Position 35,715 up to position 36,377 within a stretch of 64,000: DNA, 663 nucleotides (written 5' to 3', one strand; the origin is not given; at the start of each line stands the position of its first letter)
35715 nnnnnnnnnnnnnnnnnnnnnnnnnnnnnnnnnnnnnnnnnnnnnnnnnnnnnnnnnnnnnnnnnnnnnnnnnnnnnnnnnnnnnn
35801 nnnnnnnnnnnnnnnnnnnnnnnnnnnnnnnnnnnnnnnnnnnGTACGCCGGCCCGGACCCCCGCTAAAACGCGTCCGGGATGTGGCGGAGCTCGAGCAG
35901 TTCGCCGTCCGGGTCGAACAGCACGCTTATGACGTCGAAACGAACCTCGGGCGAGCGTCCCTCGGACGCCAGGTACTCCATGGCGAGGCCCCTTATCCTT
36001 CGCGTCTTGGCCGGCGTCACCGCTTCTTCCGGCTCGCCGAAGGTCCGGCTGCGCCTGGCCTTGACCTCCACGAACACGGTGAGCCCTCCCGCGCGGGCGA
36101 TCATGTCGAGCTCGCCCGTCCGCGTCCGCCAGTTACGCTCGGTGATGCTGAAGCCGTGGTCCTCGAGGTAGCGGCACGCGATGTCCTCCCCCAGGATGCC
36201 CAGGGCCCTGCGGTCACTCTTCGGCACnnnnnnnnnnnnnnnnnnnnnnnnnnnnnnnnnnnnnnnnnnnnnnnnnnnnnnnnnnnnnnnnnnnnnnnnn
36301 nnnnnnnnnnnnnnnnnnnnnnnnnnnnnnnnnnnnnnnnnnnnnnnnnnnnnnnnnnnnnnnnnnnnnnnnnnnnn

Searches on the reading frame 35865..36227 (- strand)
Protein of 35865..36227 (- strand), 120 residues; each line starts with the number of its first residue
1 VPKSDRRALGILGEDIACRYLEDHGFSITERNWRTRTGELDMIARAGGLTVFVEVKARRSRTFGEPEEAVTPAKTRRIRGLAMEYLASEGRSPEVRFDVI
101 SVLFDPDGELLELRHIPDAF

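Call 3: search_protein_families(library=pfam, proteins=[window:35865-36227:-], max_evalue=0.1)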
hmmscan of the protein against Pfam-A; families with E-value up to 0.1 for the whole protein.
window:35865-36227:- (120 aa): 4 families
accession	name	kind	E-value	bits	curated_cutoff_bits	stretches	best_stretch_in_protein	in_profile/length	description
PF02021.23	UPF0102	-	7.4e-31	106.8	23.6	1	13-102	1-80/80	Uncharacterised protein family UPF0102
PF08378.17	NERD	-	0.00072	20.5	22.1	1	10-67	2-65/111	Nuclease-related domain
PF04471.18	Mrr_cat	-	0.01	16.4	21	1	14-66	10-64/115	Restriction endonuclease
PF18743.7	AHJR-like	-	0.021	14.8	26.1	1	39-62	44-67/123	REase_AHJR-like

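Call 4: search_protein_families(library=ncbifam, proteins=[window:35865-36227:-], max_evalue=0.1)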
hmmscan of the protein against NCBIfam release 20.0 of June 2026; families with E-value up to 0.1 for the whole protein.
window:35865-36227:- (120 aa): 24 families
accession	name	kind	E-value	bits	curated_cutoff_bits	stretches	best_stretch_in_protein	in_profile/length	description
NF009154.0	PRK12497.3-3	equivalog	1.6e-41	141.1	109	1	3-119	6-122/123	YraN family protein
NF011268.0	PRK14675.1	equivalog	1.5e-30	105.8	180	1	3-120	6-123/127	hypothetical protein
NF011274.0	PRK14681.1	equivalog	2e-29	102.4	207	1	7-120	43-158/158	hypothetical protein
NF009150.0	PRK12497.1-3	equivalog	2.4e-25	88.9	81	1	5-104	4-105/118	YraN family protein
NF009153.0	PRK12497.3-1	equivalog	3.4e-25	88.6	171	1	5-107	8-113/125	YraN family protein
NF011273.0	PRK14680.1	equivalog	5.9e-24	84.5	199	1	5-120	4-118/134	hypothetical protein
NF011271.0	PRK14678.1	equivalog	6.3e-23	81.1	172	1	5-117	4-114/120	hypothetical protein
NF009151.0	PRK12497.1-5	equivalog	5.6e-21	75.2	124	1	8-103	15-110/126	YraN family protein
NF009152.0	PRK12497.2-4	equivalog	3.9e-20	72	111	1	6-102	7-101/114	YraN family protein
TIGR00252.1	TIGR00252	hypoth_equivalog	7.7e-19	67.9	69.05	1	7-108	7-109/123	YraN family protein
NF011270.0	PRK14677.1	equivalog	2.9e-18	66.2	124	1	14-102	8-94/108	hypothetical protein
NF011277.0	PRK14684.1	equivalog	1.1e-15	57.8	199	1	8-103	7-104/120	hypothetical protein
NF011269.0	PRK14676.1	equivalog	6.2e-15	55.4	190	1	10-102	10-102/117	hypothetical protein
NF011280.0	PRK14688.1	equivalog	4e-14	52.7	230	1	5-102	4-102/121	hypothetical protein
NF011267.0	PRK14674.1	equivalog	3.2e-13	49.9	232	1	8-104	6-104/133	hypothetical protein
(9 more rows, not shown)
